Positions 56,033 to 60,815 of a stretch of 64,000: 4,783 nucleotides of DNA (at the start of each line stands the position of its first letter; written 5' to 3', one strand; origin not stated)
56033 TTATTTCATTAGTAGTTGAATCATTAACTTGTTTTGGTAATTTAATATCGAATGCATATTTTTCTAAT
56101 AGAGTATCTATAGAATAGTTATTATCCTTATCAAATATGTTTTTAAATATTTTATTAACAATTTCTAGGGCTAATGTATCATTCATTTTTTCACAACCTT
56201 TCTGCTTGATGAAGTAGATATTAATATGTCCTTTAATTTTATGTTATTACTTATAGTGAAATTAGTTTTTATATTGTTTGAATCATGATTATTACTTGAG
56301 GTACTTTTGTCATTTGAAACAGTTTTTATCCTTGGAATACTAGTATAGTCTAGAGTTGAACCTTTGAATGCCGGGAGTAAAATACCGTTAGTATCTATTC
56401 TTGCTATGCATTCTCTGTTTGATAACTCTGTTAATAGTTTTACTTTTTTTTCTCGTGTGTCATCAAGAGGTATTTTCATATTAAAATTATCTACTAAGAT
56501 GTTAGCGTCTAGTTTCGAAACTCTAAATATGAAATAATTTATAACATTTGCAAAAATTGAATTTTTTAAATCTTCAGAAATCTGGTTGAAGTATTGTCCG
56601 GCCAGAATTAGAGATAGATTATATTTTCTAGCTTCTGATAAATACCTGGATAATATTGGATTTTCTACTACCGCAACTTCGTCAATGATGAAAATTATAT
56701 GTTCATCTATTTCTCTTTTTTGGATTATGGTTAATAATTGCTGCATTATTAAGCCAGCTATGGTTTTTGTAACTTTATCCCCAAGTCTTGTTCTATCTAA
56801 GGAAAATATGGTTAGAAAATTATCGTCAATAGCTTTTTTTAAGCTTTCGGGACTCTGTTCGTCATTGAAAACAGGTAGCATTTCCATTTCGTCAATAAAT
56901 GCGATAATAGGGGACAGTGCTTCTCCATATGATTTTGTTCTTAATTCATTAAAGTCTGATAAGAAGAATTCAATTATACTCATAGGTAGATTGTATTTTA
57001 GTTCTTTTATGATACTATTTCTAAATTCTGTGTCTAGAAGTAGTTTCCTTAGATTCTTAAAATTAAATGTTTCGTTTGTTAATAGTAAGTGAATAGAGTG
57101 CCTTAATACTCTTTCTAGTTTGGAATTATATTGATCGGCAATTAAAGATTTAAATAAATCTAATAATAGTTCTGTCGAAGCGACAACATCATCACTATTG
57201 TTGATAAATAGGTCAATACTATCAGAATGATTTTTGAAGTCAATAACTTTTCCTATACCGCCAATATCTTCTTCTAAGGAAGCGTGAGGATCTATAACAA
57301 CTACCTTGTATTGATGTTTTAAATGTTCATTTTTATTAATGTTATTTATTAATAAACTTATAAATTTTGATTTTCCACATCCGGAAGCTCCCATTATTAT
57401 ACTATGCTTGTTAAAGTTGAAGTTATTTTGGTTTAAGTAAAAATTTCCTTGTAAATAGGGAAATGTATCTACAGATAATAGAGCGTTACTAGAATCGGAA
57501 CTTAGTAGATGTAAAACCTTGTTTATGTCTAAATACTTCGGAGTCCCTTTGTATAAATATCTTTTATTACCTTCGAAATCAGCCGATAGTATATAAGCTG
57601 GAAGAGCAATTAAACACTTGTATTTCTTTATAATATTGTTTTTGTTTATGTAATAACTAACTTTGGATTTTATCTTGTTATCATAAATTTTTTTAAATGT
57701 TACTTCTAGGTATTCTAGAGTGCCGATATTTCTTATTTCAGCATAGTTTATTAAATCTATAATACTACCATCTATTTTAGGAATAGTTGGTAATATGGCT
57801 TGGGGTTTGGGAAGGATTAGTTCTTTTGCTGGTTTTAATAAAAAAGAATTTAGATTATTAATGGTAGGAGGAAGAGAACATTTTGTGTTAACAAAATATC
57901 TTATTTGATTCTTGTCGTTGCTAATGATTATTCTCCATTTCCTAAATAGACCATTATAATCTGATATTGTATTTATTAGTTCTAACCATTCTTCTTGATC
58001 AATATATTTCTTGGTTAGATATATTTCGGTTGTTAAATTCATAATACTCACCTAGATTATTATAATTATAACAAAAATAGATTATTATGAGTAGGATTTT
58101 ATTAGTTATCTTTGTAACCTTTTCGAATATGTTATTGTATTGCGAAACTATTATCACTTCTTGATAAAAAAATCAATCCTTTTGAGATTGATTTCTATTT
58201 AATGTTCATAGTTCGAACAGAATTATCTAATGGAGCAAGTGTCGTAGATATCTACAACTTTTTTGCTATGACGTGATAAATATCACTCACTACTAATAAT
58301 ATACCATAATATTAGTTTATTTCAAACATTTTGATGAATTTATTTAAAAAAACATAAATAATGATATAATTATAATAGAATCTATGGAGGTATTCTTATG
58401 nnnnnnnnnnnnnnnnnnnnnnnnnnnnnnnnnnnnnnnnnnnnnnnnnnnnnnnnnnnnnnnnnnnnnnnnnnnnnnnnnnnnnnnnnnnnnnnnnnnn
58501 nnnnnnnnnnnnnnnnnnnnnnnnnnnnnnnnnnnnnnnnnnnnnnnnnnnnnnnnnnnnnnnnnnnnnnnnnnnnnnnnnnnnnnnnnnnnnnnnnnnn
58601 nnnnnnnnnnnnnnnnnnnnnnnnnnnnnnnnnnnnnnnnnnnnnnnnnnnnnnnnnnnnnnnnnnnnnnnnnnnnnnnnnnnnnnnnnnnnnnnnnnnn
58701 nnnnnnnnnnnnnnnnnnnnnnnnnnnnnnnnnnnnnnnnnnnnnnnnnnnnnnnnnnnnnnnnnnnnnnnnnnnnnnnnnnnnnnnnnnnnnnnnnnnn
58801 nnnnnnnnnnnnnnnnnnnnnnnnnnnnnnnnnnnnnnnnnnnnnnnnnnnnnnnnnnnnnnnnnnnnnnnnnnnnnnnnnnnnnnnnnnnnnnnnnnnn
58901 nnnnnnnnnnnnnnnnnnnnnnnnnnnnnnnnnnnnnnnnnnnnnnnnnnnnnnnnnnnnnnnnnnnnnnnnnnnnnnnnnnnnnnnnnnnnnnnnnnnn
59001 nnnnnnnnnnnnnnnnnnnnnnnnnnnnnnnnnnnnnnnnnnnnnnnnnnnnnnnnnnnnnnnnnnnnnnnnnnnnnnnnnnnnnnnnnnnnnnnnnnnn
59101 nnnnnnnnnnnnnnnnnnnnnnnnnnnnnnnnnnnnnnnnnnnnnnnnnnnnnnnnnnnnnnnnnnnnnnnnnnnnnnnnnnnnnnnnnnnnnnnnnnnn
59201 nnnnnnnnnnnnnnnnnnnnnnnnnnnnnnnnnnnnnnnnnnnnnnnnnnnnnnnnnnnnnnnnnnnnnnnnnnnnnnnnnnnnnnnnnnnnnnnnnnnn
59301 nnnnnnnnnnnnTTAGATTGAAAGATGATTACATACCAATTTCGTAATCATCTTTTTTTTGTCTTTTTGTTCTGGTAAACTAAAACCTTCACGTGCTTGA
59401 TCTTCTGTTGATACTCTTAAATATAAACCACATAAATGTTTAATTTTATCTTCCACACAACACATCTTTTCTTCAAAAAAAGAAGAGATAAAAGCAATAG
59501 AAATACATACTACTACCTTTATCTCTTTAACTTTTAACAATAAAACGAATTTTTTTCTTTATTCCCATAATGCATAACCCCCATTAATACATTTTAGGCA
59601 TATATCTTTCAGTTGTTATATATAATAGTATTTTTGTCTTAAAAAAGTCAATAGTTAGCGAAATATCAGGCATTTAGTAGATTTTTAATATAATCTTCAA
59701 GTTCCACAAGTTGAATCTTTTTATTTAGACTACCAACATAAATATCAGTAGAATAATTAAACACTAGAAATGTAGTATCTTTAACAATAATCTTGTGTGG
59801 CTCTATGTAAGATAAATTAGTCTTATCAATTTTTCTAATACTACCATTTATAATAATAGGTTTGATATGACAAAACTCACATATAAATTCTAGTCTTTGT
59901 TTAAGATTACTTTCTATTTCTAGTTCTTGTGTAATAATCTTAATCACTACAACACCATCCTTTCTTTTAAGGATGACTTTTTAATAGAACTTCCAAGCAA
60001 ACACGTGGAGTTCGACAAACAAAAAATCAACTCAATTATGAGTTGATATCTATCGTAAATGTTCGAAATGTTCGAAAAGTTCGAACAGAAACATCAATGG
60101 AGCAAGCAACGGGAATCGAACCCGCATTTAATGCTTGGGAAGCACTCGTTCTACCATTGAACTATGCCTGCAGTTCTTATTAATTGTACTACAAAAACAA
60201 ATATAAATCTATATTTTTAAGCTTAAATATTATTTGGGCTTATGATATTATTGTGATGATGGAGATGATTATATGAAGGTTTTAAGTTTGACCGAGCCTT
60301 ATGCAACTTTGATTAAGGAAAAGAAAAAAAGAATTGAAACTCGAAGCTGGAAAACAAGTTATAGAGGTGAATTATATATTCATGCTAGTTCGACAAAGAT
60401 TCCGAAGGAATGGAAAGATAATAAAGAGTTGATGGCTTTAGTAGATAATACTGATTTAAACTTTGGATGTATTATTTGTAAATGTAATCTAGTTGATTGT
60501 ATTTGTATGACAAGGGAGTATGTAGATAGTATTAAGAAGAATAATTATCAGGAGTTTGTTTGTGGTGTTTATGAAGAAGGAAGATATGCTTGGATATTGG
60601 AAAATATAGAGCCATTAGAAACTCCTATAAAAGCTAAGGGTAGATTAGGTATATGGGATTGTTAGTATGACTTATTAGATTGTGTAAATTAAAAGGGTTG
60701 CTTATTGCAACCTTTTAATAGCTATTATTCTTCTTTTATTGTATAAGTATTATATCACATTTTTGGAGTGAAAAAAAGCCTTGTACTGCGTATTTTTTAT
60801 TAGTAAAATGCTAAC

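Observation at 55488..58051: Translationally coupled HerA/FtsK-like ATPase plus Cys-rich repeat protein: candidate two-gene defence or DNA-handling module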

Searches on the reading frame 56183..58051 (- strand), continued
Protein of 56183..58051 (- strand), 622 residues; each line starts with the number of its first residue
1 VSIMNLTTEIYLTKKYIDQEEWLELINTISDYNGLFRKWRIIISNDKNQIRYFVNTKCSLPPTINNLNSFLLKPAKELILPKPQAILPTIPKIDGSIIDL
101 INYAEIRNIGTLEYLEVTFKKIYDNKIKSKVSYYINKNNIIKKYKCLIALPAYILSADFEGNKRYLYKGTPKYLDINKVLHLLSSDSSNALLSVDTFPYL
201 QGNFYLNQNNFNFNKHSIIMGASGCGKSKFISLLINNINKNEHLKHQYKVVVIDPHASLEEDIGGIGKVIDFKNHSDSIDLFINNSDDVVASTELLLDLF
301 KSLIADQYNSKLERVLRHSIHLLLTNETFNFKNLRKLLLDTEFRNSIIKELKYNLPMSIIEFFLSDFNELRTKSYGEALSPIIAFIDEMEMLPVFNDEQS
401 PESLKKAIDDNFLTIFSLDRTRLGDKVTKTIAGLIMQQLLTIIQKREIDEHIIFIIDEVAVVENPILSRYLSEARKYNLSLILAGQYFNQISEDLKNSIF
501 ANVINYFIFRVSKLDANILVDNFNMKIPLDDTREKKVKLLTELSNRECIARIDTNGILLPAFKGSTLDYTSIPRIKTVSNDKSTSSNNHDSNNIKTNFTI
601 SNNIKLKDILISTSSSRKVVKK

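Call 78: search_protein_families(library=pfam, alignment_id=A5, max_evalue=0.00001)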
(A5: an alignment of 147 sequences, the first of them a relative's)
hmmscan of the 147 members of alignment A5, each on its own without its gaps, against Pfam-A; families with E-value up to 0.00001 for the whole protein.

A. member 1, L001:5534-7000:- (489 aa): 0 families

B. families by the number of members that match (of 147 scanned): 113 families (the first 25 are shown)
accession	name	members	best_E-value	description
PF00005.33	ABC_tran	5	2.4e-37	ABC transporter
PF02463.25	SMC_N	4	1.9e-61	RecF/RecN/SMC N terminal domain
PF13304.12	AAA_21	4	2.3e-12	AAA domain, putative AbiEii toxin, Type IV TA system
PF01725.21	Ham1p_like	3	8.1e-35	Ham1 family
PF00239.26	Resolvase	3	6.8e-33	Resolvase, N terminal domain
PF13023.12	HD_3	3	1.8e-28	HD domain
PF07508.19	Recombinase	3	1.6e-23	Recombinase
PF00583.31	Acetyltransf_1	3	2.3e-16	Acetyltransferase (GNAT) family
PF01966.28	HD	3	7.2e-14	HD domain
PF12686.12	DUF3800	3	5.5e-09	Protein of unknown function (DUF3800)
PF20990.2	DUF2207_C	2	1.1e-36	Predicted membrane protein (DUF2207) C-terminal domain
PF00664.28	ABC_membrane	2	1.7e-29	ABC transporter transmembrane region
PF09972.14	DUF2207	2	1.8e-26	Predicted membrane protein (DUF2207) N-terminal domain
PF02811.25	PHP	2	7.9e-21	PHP domain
PF00575.29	S1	2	1.3e-14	S1 RNA binding domain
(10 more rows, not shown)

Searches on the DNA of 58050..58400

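Call 84: search_rna_families(source=window, start=58050, end=58400, threshold=evalue, max_evalue=1)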
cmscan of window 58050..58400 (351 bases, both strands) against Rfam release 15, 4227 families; matches with E-value up to 1: 0.
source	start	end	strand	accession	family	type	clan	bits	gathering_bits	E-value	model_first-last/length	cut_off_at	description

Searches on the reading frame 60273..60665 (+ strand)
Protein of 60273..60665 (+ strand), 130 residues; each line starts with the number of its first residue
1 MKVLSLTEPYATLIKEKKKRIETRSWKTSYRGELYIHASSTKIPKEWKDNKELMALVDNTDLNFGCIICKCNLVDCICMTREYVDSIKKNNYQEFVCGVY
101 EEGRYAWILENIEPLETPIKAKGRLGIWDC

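Call 4: search_protein_families(library=pfam, proteins=[window:60273-60665:+], max_evalue=0.01)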
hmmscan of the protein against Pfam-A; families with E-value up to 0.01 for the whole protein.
window:60273-60665:+ (130 aa): 2 families
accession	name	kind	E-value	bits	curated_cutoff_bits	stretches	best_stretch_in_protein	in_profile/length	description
PF04266.20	ASCH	-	1.3e-06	29.4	21.2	1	4-77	1-54/103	ASCH domain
PF01426.24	BAH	-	0.002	18.5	30.8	1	23-97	35-106/121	BAH domain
